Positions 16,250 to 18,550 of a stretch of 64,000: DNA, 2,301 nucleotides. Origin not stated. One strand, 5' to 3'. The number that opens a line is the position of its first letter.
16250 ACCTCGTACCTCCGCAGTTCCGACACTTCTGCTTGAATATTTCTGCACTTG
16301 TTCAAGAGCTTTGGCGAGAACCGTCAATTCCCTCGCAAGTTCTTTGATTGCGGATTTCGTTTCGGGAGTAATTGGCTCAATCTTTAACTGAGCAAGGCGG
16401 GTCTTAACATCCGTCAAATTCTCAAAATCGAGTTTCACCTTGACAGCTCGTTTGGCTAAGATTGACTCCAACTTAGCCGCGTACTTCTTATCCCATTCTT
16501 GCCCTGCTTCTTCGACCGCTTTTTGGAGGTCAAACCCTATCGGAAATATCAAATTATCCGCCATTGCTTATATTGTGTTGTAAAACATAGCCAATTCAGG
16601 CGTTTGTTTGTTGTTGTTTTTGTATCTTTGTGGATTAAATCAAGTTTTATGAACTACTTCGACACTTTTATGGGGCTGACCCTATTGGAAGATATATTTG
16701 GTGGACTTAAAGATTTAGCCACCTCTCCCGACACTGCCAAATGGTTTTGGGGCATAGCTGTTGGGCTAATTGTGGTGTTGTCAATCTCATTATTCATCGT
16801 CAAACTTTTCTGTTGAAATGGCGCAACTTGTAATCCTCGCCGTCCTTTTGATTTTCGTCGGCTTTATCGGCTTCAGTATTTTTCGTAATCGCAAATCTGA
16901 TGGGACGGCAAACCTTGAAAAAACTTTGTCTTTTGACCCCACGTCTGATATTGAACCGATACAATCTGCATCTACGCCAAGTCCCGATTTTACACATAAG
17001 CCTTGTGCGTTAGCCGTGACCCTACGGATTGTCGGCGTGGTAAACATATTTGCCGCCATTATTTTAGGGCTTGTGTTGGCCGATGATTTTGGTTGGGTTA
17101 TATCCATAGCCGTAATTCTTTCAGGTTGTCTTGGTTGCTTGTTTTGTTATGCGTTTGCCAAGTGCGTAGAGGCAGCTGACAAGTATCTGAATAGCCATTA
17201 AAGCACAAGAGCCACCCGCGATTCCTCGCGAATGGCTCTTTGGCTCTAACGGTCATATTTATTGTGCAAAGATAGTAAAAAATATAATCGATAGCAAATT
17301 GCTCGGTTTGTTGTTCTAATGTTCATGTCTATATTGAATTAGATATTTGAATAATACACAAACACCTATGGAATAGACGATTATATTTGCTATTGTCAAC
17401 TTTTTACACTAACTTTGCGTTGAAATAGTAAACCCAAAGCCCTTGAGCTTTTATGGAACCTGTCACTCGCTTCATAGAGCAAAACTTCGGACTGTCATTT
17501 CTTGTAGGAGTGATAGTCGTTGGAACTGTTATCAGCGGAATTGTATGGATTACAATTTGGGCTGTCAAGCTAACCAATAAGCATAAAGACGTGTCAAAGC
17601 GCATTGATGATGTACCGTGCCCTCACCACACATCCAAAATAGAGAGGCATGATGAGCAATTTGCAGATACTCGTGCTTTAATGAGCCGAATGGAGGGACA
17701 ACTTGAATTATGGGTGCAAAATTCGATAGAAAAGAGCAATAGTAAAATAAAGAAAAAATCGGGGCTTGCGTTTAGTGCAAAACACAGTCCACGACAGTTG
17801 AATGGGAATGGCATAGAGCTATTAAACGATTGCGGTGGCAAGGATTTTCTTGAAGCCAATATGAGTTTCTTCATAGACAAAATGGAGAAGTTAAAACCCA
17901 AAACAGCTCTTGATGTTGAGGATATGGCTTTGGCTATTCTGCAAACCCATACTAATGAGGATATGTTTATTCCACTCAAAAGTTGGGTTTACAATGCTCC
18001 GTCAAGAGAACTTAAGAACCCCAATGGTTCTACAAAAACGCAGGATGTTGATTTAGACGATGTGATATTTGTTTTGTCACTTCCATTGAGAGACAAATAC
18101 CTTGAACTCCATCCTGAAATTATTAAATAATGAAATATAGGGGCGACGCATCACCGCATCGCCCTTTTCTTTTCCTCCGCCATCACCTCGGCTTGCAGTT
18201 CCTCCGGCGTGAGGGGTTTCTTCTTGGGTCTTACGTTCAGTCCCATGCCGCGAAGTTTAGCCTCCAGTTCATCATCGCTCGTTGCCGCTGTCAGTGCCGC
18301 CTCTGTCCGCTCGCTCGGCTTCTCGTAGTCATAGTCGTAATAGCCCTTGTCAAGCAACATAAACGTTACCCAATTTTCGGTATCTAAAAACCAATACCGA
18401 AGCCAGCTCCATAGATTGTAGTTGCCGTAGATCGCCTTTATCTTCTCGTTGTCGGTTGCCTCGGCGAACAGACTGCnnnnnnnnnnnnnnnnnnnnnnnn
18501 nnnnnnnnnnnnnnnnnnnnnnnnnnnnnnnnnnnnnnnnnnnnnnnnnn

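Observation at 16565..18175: Opposite-strand, AT-rich, self-promoted membrane-protein cassette inserted between the tail chaperone (G/GT) and tape-measure genes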

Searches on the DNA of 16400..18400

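Call 77: search_rna_families(source=window, start=16400, end=18400, threshold=evalue, max_evalue=1)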
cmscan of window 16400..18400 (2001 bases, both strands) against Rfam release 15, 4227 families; matches with E-value up to 1: 1.
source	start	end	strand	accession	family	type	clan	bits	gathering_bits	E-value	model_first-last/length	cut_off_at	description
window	16527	16652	+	RF02060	STnc410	Gene; sRNA;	-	18.4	50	0.46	1-158/158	no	Enterobacterial sRNA STnc410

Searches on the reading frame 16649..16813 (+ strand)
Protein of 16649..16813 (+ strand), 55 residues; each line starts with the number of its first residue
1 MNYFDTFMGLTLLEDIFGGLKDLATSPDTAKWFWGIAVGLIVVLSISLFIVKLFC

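Call 5: search_protein_families(library=pfam, proteins=[window:16649-16813:+], max_evalue=1)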
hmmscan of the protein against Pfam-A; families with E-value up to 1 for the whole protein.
window:16649-16813:+ (55 aa): 1 family
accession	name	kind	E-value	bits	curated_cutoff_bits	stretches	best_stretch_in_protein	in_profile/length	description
PF10779.14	XhlA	-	0.087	13.4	34.7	1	28-48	46-66/67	Haemolysin XhlA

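Call 6: search_protein_families(library=phrogs, proteins=[window:16649-16813:+], max_evalue=1)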
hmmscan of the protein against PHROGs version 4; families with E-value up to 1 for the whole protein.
window:16649-16813:+ (55 aa): 1 family
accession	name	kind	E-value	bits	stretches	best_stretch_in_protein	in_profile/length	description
phrog_689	-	lysis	0.082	14.1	1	22-50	54-82/91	holin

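Call 7: search_protein_families(library=padloc, proteins=[window:16649-16813:+], max_evalue=1)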
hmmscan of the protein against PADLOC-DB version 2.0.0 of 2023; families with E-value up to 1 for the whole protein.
window:16649-16813:+ (55 aa): 0 families

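Call 40: find_homologous_proteins(query=window:16649-16813:+, max_evalue=0.01)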
Query window:16649-16813:+ (55 aa): 28 proteins with E <= 0.01 among 28 candidates.
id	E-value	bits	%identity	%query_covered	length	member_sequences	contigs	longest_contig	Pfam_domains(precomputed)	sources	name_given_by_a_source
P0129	1.1e-27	112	98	100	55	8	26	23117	-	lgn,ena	-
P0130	4.0e-23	98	87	98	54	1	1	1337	-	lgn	-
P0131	7.6e-22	94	73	100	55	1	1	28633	-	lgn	-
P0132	9.0e-22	93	86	64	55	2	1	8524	-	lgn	-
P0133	4.2e-21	91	81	96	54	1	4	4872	-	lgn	-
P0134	7.9e-21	90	76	100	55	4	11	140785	-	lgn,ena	-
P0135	8.0e-21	90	78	98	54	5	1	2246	-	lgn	-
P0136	1.2e-20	90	77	96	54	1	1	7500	-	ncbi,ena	-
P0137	2.6e-20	89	76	100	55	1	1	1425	-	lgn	-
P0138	3.2e-20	88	75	100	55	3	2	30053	-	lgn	-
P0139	3.2e-20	88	72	96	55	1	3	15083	-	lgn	-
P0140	3.2e-20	88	73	100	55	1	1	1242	-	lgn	-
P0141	3.3e-20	88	89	64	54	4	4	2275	-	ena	-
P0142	5.6e-20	88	75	96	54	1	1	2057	-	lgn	-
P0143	1.3e-19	87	80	93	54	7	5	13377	-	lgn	-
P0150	5.0e-19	85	75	96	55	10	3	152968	-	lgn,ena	-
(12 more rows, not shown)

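Call 42: find_encoding_contigs(protein=P0150, flank=7000, max_places=4)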
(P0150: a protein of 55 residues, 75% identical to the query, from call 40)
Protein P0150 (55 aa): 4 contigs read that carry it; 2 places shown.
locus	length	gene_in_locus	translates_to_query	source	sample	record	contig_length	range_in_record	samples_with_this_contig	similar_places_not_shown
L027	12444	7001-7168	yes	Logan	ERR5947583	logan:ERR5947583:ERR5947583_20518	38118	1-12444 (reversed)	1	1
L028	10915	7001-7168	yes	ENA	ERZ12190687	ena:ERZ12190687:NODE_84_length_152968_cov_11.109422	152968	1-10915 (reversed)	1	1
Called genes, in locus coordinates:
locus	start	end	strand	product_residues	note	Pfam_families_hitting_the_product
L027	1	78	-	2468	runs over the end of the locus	-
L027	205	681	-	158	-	-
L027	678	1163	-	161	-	-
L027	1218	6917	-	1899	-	PF20155:TMP_3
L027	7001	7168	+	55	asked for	-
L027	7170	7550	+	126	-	-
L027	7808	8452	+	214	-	PF10544:T5orf172 (weak), PF13455:MUG113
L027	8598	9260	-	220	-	-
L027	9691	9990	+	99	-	-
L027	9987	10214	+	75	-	-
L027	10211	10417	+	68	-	-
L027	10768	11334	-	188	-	-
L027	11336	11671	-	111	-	-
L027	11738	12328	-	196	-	-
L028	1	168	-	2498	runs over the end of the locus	-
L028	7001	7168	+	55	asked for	-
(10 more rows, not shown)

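Call 43: find_encoding_contigs(protein=P0134, flank=7000, max_places=4)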
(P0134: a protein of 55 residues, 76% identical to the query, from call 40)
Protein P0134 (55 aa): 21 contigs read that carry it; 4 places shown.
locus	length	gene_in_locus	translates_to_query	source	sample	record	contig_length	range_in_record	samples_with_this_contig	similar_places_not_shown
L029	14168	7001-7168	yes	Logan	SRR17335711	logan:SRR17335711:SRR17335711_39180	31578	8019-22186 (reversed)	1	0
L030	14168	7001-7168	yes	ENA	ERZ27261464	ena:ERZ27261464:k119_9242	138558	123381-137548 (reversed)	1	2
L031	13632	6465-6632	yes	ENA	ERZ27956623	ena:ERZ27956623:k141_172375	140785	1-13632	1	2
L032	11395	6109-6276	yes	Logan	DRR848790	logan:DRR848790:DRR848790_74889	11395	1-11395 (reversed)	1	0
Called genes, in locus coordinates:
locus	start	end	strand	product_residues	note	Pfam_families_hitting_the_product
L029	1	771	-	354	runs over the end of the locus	-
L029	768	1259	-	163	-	-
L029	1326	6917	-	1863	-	PF20155:TMP_3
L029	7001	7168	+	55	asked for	-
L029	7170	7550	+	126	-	-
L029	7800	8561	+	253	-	PF09669:Phage_pRha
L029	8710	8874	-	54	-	-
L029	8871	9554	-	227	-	-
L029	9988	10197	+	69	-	-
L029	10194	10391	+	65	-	-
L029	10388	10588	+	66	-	-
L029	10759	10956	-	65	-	-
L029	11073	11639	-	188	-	-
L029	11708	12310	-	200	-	-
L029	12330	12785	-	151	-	-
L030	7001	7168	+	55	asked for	-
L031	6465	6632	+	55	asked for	-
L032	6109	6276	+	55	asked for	-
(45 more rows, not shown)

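Call 83: search_protein_families(library=ncbifam, proteins=[window:16649-16813:+], max_evalue=0.1)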
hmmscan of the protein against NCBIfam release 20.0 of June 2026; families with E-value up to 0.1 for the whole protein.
window:16649-16813:+ (55 aa): 0 families

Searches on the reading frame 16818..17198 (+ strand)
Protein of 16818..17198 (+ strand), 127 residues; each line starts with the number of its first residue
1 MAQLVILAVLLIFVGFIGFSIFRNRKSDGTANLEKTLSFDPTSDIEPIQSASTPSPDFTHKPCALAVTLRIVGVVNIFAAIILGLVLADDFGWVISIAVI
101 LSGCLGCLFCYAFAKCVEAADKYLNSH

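Call 5: search_protein_families(library=pfam, proteins=[window:16818-17198:+], max_evalue=1)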
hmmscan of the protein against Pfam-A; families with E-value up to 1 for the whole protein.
window:16818-17198:+ (127 aa): 5 families
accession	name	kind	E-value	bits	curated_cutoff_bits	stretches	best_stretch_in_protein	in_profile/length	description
PF20990.2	DUF2207_C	-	0.00093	19.4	33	1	57-113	126-182/247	Predicted membrane protein (DUF2207) C-terminal domain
PF12669.12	FeoB_associated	-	0.032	14.9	27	1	3-28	2-27/44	FeoB-associated Cys-rich membrane protein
PF18936.5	DUF5684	-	0.31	12.1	27.4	1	66-111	23-68/81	Family of unknown function (DUF5684)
PF04834.18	Adeno_E3_14_5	-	0.31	12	28.7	0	67-93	23-51/100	Early E3 14.5 kDa protein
PF17870.6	Insulin_TMD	-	0.58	10.7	33.4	1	5-29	22-46/47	Insulin receptor trans-membrane segment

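Call 6: search_protein_families(library=phrogs, proteins=[window:16818-17198:+], max_evalue=1)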
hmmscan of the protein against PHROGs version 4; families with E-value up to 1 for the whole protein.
window:16818-17198:+ (127 aa): 1 family
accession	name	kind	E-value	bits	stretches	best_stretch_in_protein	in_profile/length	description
phrog_14810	-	unknown function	0.37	11.8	1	71-100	18-47/48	-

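Call 7: search_protein_families(library=padloc, proteins=[window:16818-17198:+], max_evalue=1)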
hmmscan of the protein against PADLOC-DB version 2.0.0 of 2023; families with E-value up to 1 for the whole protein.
window:16818-17198:+ (127 aa): 0 families

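Call 22: find_homologous_proteins(query=window:16818-17198:+, max_evalue=0.001)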
Query window:16818-17198:+ (127 aa): 27 proteins with E <= 0.001 among 61 candidates.
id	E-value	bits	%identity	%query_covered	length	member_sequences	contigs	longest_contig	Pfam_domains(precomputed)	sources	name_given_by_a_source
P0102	6.2e-77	273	100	100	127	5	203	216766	-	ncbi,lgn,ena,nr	ncbi:MAG: hypothetical protein O2U62_00165 [Candidatus Bathyarchaeota archaeon]|nr:hypothetical prot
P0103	5.6e-69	248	87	100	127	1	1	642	-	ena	-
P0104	3.6e-60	219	78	100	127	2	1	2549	-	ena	-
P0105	2.2e-59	217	79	100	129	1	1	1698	-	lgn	-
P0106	6.7e-55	202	72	100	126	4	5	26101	-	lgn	-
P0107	3.3e-52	193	72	100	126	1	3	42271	-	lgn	-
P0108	8.0e-52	192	72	98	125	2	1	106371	-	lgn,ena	-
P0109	6.0e-51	189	73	90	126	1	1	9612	-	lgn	-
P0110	6.3e-51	189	73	86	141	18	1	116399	-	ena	-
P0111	7.1e-51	189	71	98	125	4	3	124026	-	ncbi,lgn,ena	-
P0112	2.9e-50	187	74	90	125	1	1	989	-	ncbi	-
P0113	1.8e-49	185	72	90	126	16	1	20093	-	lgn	-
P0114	1.9e-49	185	72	90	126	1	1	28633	-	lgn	-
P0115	6.3e-49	183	71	100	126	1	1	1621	-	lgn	-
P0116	1.4e-48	182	71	86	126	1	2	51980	-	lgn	-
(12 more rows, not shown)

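Call 23: find_encoding_contigs(protein=P0102, flank=6000, max_places=8)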
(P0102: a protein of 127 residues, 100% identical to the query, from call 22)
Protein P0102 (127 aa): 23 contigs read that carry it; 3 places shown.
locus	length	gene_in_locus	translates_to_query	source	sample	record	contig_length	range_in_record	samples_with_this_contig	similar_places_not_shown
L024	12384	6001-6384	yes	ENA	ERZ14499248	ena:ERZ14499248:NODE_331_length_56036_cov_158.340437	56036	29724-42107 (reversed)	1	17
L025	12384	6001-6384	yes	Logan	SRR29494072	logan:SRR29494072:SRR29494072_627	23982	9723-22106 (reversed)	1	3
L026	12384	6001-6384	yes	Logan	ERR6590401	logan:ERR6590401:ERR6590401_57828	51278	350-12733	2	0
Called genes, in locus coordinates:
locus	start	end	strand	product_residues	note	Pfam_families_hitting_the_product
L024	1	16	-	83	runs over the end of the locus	-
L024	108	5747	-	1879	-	PF20155:TMP_3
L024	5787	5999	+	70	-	-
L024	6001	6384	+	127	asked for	-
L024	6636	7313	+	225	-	-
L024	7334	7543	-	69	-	-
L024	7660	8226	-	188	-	-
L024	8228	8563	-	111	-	-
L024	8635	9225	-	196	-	-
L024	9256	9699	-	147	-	-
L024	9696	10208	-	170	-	-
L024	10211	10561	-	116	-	-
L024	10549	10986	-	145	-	-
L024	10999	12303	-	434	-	-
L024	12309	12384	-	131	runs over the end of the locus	-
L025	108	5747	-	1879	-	PF20155:TMP_3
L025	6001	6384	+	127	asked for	-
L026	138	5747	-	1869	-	PF20155:TMP_3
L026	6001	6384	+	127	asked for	-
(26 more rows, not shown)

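Call 46: search_protein_representatives(alignment_id=A2)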
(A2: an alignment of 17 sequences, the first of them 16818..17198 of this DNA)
Query: 17 sequences, 126 profile positions. Proteins with E-value up to 0.001 (for the whole library): 37; up to 1e-10: 8; up to 1e-30: 3. The best 37 are listed.
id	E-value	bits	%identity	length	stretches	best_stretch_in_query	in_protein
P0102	1.2e-63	229.0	-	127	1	1-126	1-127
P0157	9.6e-39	148.6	-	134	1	4-126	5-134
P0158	5.3e-33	130.0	-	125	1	3-125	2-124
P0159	1.0e-25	106.5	-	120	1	1-126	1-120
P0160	6.2e-24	100.7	-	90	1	41-126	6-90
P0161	4.5e-20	88.2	-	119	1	6-126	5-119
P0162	3.1e-12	62.9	-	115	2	96-125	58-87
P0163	6.1e-11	58.7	-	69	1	58-125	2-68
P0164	1.8e-10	57.2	-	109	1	32-125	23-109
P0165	3.3e-09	53.1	-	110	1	53-125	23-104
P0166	4.5e-08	49.4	-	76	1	60-125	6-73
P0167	5.1e-08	49.3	-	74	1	58-126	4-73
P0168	3.4e-07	46.6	-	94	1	60-125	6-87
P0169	6.8e-07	45.6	-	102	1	48-125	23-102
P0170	1.1e-06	44.9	-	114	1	55-125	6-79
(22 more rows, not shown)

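Call 68: search_dna_similar(query=window:16818-17198:+, collection=phages, mode=protein, max_evalue=0.01, max_rows=10)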
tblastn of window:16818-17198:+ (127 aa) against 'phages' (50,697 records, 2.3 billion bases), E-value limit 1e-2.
Records with a match: 1; places in all: 1; records where one place covers at least 80% of the query: 1.
Best place of each record, by identity: <60% 1.
By first word of the organism name: Dulem 1.
By host as written in the record: Eulemur fulvus collaris 1.
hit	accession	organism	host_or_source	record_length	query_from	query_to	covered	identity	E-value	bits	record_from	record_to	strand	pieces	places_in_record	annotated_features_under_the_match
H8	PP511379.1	Dulem virus 40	Eulemur fulvus collaris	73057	18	126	86%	30.4%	1e-6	52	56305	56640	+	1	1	hypothetical protein (x2)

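Call 69: get_annotated_region(hit=H8, flank=7000)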
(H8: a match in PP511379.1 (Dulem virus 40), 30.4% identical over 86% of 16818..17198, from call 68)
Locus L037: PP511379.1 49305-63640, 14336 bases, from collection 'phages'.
description: Dulem virus 40 isolate Duke_21_1, complete genome.
organism: Dulem virus 40 (NCBI taxid 3145758)
taxonomy: Viruses; Duplodnaviria; Heunggongvirae; Uroviricota; Caudoviricetes
host: Eulemur fulvus collaris; source: feces; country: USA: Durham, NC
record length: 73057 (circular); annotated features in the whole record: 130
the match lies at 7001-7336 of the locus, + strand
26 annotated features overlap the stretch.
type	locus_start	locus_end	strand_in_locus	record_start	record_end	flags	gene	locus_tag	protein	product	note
CDS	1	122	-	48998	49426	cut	-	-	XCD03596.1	dUTPase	-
CDS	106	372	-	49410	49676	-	-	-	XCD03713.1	nucelotide kinase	-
CDS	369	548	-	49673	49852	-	-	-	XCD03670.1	hypothetical protein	-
CDS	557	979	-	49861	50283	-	-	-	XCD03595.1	hypothetical protein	Domain of unknown function (DUF4494)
CDS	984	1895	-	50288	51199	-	-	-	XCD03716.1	RecT protein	-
CDS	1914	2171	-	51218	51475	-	-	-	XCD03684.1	hypothetical protein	-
CDS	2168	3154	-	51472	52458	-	-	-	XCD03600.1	exodeoxyribonuclease 8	-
CDS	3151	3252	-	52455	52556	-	-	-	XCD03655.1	hypothetical protein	-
CDS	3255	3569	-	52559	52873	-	-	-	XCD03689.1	hypothetical protein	-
CDS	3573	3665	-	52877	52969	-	-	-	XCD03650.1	hypothetical protein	-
CDS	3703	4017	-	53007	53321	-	-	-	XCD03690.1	hypothetical protein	-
CDS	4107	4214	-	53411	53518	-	-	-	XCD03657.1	hypothetical protein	-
CDS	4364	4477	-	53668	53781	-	-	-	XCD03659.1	hypothetical protein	-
CDS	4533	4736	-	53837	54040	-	-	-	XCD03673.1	hypothetical protein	-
CDS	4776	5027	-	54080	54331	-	-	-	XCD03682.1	hypothetical protein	-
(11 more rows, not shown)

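Call 80: find_related_loci(query=A2, collection=genome_contigs, flank=6000)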
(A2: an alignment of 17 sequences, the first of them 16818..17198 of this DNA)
Query A2 (127 aa) in genome_contigs; peptide patterns used: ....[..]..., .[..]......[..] (x = any residue, [..] = any of these).
31 stretches matched a pattern; 1 encode a relative of the query (tblastn E <= 1e-3); 1 distinct loci.
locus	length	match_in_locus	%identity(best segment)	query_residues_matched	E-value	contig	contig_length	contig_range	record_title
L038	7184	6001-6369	47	1-127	8e-35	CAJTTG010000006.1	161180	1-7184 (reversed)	MAG TPA_asm: uncultured Muribaculaceae bacterium isolate MGBC108134 genome assembly, contig: MGBC108134.6, whole genome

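Call 83: search_protein_families(library=ncbifam, proteins=[window:16818-17198:+], max_evalue=0.1)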
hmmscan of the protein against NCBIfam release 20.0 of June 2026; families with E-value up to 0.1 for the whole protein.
window:16818-17198:+ (127 aa): 1 family
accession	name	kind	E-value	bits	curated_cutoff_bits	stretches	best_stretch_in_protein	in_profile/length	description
NF000537.0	YncL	equivalog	0.084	12.8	35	0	74-93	10-29/30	stress response membrane protein YncL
